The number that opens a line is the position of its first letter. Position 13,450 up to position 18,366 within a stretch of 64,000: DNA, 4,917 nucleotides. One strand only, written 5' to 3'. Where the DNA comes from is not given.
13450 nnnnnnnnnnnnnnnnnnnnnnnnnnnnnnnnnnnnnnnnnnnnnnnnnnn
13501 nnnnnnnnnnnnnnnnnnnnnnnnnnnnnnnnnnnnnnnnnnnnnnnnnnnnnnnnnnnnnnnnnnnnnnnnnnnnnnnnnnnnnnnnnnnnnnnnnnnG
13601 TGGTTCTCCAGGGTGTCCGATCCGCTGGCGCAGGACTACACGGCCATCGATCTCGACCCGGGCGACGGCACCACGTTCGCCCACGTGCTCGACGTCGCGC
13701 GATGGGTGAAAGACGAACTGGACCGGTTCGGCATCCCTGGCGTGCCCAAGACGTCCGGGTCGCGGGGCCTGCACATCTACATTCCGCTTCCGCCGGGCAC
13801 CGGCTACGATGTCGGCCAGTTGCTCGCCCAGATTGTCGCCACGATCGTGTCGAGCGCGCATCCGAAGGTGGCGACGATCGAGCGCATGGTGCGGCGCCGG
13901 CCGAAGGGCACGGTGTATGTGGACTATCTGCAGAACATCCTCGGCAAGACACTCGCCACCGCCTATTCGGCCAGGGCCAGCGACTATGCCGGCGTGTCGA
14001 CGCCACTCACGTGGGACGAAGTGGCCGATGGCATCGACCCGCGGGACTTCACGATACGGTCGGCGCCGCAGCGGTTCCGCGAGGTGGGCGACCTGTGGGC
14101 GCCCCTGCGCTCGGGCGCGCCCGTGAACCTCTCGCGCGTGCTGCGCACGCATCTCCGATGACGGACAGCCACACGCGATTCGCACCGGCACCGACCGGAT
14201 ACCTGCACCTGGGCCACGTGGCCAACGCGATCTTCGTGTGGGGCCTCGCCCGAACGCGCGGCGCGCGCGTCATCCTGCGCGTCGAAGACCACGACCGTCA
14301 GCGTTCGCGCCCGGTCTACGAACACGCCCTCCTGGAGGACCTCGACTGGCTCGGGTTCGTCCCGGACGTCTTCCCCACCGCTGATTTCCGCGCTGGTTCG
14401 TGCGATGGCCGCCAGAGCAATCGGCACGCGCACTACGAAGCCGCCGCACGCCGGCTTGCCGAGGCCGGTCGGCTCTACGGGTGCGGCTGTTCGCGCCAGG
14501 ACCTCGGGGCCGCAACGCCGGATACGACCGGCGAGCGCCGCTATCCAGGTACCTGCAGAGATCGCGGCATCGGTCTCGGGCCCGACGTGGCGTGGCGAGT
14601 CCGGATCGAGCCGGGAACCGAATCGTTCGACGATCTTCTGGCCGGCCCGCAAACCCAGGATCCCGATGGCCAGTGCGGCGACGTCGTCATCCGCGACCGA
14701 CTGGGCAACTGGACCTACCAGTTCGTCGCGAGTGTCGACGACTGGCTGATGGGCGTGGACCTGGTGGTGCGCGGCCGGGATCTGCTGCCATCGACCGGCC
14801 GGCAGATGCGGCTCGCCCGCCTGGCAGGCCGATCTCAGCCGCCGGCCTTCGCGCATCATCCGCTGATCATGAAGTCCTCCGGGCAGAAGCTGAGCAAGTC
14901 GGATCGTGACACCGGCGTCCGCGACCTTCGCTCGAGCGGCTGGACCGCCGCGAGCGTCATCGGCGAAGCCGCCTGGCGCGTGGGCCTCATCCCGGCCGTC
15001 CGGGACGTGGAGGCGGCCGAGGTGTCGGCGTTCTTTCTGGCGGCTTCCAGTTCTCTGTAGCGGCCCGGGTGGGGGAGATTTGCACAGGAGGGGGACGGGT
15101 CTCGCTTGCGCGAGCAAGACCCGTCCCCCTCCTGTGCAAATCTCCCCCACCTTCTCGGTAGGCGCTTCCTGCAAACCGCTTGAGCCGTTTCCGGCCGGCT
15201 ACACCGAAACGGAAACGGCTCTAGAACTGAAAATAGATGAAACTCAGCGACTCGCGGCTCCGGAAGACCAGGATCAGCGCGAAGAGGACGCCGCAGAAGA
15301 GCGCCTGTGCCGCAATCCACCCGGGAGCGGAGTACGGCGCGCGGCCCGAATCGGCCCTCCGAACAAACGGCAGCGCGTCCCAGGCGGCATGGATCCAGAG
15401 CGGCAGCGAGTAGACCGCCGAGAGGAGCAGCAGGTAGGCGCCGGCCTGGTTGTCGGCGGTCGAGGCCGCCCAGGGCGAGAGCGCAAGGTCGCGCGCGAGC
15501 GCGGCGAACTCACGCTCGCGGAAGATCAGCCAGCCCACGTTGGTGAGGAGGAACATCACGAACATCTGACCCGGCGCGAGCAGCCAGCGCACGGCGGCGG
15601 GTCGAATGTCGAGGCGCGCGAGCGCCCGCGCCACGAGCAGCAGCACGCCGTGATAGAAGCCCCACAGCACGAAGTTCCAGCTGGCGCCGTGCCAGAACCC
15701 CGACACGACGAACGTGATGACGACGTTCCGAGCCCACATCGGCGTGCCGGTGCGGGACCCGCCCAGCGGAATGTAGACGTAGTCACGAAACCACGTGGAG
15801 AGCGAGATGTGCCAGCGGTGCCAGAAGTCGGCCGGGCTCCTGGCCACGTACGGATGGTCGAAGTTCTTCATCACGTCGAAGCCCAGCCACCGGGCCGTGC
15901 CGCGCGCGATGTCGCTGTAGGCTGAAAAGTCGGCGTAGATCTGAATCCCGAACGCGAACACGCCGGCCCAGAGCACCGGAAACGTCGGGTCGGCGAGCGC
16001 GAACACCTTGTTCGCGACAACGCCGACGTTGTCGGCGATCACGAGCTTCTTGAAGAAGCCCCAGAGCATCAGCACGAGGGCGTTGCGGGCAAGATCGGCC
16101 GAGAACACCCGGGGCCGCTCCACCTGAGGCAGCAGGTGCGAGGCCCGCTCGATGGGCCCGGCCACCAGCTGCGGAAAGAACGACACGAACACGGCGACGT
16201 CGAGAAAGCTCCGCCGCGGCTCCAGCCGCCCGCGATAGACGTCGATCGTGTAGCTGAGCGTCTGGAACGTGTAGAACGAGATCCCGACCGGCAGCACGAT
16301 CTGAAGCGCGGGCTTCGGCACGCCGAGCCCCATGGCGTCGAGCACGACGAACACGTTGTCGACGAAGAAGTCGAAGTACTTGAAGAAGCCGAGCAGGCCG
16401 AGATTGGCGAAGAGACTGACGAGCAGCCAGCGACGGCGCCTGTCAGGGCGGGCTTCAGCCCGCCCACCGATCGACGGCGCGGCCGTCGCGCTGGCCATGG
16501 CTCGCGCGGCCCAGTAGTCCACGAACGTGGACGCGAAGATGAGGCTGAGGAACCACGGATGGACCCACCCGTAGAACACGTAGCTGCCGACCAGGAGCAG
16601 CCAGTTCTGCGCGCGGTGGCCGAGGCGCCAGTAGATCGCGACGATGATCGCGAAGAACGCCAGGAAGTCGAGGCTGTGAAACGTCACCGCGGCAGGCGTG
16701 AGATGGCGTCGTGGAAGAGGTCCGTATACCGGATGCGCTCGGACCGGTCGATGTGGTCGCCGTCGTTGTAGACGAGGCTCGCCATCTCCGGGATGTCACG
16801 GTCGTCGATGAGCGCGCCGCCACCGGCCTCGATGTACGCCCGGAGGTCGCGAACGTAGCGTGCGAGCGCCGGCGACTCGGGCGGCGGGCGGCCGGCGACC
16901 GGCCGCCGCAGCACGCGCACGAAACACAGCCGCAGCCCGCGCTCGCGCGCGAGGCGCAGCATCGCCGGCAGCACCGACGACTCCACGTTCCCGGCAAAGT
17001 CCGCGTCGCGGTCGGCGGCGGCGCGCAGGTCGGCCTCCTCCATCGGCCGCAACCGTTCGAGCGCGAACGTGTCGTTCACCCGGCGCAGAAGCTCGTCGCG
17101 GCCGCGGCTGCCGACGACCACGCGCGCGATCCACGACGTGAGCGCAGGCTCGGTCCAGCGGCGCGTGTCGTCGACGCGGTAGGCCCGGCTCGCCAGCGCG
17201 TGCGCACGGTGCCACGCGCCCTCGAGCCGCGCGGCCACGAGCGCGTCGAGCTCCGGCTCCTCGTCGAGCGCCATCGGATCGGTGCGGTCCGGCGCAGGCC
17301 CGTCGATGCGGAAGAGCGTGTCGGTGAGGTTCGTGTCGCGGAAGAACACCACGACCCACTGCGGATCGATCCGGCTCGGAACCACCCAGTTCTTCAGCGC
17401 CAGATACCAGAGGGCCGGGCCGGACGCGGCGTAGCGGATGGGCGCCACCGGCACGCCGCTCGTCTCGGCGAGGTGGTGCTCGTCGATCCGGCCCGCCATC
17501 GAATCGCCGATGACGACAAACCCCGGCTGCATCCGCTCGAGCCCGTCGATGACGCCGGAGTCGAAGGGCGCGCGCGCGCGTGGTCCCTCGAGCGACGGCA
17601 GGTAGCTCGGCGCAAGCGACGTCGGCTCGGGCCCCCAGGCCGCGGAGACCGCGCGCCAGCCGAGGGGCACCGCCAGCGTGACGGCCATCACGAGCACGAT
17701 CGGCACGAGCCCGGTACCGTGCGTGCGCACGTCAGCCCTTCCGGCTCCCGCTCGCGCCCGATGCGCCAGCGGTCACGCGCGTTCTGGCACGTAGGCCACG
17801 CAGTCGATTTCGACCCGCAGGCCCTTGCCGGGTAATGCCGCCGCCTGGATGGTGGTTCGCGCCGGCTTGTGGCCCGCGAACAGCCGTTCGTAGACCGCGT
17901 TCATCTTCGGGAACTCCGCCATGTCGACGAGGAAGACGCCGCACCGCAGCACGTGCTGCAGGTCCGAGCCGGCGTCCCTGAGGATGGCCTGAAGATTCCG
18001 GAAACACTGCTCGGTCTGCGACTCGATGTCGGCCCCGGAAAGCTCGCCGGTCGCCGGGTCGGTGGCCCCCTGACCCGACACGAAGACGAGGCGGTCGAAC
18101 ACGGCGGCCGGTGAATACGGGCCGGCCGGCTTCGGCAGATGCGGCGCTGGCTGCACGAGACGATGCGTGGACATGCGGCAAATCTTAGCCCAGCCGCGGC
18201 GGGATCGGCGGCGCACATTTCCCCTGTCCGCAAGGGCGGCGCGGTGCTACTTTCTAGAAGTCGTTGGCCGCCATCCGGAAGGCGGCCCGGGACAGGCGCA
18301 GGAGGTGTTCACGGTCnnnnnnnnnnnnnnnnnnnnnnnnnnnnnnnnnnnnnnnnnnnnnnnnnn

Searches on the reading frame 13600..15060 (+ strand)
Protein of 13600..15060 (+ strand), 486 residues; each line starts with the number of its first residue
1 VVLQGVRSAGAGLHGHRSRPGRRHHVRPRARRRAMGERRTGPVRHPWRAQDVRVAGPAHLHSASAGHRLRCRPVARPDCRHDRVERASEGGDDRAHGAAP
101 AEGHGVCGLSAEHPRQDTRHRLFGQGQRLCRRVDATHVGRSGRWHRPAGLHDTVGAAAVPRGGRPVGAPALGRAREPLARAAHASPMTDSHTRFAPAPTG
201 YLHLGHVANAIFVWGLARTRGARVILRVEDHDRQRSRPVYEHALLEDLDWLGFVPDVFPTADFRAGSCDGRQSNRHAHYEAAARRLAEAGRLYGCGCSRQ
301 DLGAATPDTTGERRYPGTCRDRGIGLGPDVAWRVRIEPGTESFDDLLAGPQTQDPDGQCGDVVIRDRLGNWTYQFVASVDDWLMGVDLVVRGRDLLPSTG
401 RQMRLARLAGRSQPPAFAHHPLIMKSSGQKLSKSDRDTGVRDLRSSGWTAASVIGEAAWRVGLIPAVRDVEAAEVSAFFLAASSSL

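Call 21: search_protein_families(library=pfam, proteins=[window:13600-15060:+], max_evalue=0.001)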
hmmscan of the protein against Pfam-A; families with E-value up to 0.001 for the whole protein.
window:13600-15060:+ (486 aa): 1 family
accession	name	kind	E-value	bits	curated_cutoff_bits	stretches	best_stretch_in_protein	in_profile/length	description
PF00749.27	tRNA-synt_1c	-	1.3e-35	123.3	23.4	1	191-442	3-255/314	tRNA synthetases class I (E and Q), catalytic domain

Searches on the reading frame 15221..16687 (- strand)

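Call 21: search_protein_families(library=pfam, proteins=[window:15221-16687:-], max_evalue=0.001)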
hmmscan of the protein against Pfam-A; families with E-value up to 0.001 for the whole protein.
window:15221-16687:- (488 aa): 1 family
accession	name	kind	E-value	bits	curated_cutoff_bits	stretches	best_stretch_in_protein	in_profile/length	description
PF03062.24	MBOAT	-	1.2e-24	87.6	27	1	160-361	80-302/337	MBOAT, membrane-bound O-acyltransferase family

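Call 100: search_protein_families(library=ncbifam, proteins=[window:15221-16687:-], max_evalue=0.00001)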
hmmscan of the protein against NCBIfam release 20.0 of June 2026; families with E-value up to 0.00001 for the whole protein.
window:15221-16687:- (488 aa): 1 family
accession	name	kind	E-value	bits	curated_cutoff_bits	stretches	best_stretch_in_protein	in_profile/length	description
TIGR04091.1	LTA_dltB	equivalog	1.5e-44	152.8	375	1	130-390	107-377/380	D-alanyl-lipoteichoic acid biosynthesis protein DltB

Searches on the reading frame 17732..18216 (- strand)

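Call 21: search_protein_families(library=pfam, proteins=[window:17732-18181:-, window:17773-18216:-], max_evalue=0.001)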
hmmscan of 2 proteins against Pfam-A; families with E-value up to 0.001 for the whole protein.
window:17732-18181:- (149 aa): 0 families

window:17773-18216:- (147 aa): 1 family
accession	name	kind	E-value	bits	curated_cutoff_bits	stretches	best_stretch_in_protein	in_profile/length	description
PF01042.26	Ribonuc_L-PSP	-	2.1e-36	125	27.3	1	28-143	5-121/121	Endoribonuclease L-PSP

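Call 100: search_protein_families(library=ncbifam, proteins=[window:17773-18216:-], max_evalue=0.00001)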
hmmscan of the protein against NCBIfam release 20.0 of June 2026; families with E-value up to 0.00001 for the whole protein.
window:17773-18216:- (147 aa): 3 families
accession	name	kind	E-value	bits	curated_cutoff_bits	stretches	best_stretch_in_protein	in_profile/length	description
TIGR00004.1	TIGR00004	subfamily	4.9e-36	123.7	106.25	1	26-142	8-124/125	Rid family detoxifying hydrolase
TIGR03610.1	RutC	equivalog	5.2e-18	65.3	169.1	1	27-143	11-126/127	pyrimidine utilization protein C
NF008490.0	PRK11401.1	equivalog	1.3e-16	60.7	222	1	27-141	10-125/129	enamine/imine deaminase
